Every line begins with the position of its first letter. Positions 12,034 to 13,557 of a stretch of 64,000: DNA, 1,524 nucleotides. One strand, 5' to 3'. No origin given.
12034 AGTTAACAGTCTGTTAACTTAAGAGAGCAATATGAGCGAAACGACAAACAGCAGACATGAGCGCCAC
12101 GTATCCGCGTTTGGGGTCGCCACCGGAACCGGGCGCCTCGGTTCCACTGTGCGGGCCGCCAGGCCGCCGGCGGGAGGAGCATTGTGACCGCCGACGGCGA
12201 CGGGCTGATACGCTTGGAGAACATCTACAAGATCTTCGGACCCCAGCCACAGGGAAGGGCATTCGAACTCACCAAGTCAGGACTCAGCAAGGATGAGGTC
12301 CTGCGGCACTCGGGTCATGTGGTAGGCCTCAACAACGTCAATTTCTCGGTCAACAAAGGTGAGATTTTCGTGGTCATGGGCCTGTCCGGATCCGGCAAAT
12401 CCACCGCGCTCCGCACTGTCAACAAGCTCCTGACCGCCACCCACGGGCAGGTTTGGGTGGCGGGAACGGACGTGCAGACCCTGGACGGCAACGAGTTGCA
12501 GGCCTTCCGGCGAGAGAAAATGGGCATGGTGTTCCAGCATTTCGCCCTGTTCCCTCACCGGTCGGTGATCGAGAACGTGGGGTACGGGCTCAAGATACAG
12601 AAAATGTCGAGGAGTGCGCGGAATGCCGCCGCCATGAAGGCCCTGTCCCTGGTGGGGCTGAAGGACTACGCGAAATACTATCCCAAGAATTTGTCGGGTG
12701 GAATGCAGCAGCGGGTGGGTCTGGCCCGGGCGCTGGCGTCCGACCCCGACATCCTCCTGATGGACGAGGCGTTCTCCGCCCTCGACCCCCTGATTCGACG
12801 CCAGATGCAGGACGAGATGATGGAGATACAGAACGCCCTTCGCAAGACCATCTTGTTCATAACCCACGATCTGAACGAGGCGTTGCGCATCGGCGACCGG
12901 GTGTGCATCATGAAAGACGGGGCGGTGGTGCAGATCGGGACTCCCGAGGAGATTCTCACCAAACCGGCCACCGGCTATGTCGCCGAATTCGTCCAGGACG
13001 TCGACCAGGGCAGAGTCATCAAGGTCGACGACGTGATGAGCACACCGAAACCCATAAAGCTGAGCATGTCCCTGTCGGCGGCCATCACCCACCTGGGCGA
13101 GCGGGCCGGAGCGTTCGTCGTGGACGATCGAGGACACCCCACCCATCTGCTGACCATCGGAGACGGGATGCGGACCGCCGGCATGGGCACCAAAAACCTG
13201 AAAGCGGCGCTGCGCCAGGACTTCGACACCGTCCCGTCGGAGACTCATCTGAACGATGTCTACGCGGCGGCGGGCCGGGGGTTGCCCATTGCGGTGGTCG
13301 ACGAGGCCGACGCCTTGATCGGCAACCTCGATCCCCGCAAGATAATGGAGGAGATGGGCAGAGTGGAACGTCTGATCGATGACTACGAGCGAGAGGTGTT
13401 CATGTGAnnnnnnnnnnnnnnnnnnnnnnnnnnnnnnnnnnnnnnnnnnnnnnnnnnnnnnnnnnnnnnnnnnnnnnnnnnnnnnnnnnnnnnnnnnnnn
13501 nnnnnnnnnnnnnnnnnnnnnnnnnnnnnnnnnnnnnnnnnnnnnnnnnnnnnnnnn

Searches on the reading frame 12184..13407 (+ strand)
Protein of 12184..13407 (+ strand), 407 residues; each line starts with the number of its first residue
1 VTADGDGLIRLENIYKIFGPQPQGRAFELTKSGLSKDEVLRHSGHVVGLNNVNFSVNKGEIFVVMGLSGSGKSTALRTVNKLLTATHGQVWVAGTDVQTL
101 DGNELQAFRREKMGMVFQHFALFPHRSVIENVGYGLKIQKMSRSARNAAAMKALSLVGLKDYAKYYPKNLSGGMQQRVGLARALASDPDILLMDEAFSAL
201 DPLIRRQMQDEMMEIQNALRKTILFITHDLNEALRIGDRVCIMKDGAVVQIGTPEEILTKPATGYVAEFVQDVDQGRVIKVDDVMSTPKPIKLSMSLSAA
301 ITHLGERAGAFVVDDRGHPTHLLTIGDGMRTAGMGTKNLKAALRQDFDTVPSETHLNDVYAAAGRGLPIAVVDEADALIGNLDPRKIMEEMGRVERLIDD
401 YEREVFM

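Call 5: search_protein_families(library=pfam, proteins=[window:12184-13407:+])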
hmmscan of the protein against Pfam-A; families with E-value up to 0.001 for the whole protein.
window:12184-13407:+ (407 aa): 6 families
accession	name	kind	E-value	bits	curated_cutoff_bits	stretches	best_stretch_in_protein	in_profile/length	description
PF00005.33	ABC_tran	-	3.3e-34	118.8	25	1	49-197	1-136/137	ABC transporter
PF13401.12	AAA_22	-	1.7e-05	25.6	27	0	60-232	6-128/130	AAA domain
PF13304.12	AAA_21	-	6.1e-05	23.7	27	0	154-231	222-301/304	AAA domain, putative AbiEii toxin, Type IV TA system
PF00571.33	CBS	-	0.00029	21.5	24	0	281-327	1-50/57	CBS domain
PF13191.12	AAA_16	-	0.00049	21.1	32.6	0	59-99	24-63/167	AAA ATPase domain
PF13604.12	AAA_30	-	0.00079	19.6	27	0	59-95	18-54/191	AAA domain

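Call 6: search_protein_families(library=ncbifam, proteins=[window:12184-13407:+])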
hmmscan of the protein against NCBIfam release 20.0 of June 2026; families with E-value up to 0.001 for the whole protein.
window:12184-13407:+ (407 aa): 185 families (the best 25 are shown)
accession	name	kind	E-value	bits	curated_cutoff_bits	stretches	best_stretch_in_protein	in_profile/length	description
TIGR01186.1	proV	subfamily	3.8e-112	375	326.6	1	43-383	3-349/363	betaine/proline/choline family ABC transporter ATP-binding protein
TIGR03415.1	ABC_choXWV_ATP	equivalog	1.8e-108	362.9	483.75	1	9-390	1-378/382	choline ABC transporter ATP-binding protein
NF007480.0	PRK10070.1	equivalog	3.4e-101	339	444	1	10-389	6-390/400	glycine betaine/L-proline ABC transporter ATP-binding protein ProV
TIGR03265.1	PhnT2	equivalog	5.5e-71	239.6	457.7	1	34-275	5-240/353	putative 2-aminoethylphosphonate ABC transporter ATP-binding protein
TIGR01187.1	potA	subfamily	5.2e-67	226.2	355.6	1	65-282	2-213/325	polyamine ABC transporter ATP-binding protein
NF006987.0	PRK09452.1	equivalog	2.4e-66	224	482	1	47-274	31-252/378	spermidine/putrescine ABC transporter ATP-binding protein PotA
TIGR00968.1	3a0106s01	subfamily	1.3e-64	218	342.75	1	38-273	5-234/237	sulfate ABC transporter ATP-binding protein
TIGR03258.1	PhnT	equivalog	6.1e-64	216.3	499.15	1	41-271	17-241/359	2-aminoethylphosphonate ABC transport system ATP-binding subunit PhnT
NF043075.1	MMSYN1_0197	equivalog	6.6e-63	212.7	550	1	44-273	14-236/341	spermidine/putrescine ABC transporter ATP-binding protein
NF008653.0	PRK11650.1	subfamily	1.7e-61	208.2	432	1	43-270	14-235/357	sn-glycerol-3-phosphate ABC transporter ATP-binding protein UgpC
NF008513.0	PRK11432.1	equivalog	2.4e-60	204.3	496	1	38-274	11-241/351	ferric ABC transporter ATP-binding protein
NF040933.2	ABC_arch_GlcV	equivalog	6.3e-60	202.9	450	1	44-278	17-250/357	glucose ABC transporter ATP-binding protein GlcV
NF040840.2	tungstate_WtpC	equivalog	9.8e-60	202.6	440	1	49-271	16-232/347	tungstate ABC transporter ATP-binding protein WtpC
TIGR02314.1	ABC_MetN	equivalog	1.9e-59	201.4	499.7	1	45-272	17-243/343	methionine ABC transporter ATP-binding protein MetN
NF008105.0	PRK10851.1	equivalog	9.7e-59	198.9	502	1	41-275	10-242/362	sulfate/thiosulfate ABC transporter ATP-binding protein CysA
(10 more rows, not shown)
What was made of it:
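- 12184..13407 (+): proV, ABC ATPase of the betaine/proline/choline family. PF00005, TIGR01186 proV at 375 bits, weak CBS hit (calls 5, 6)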
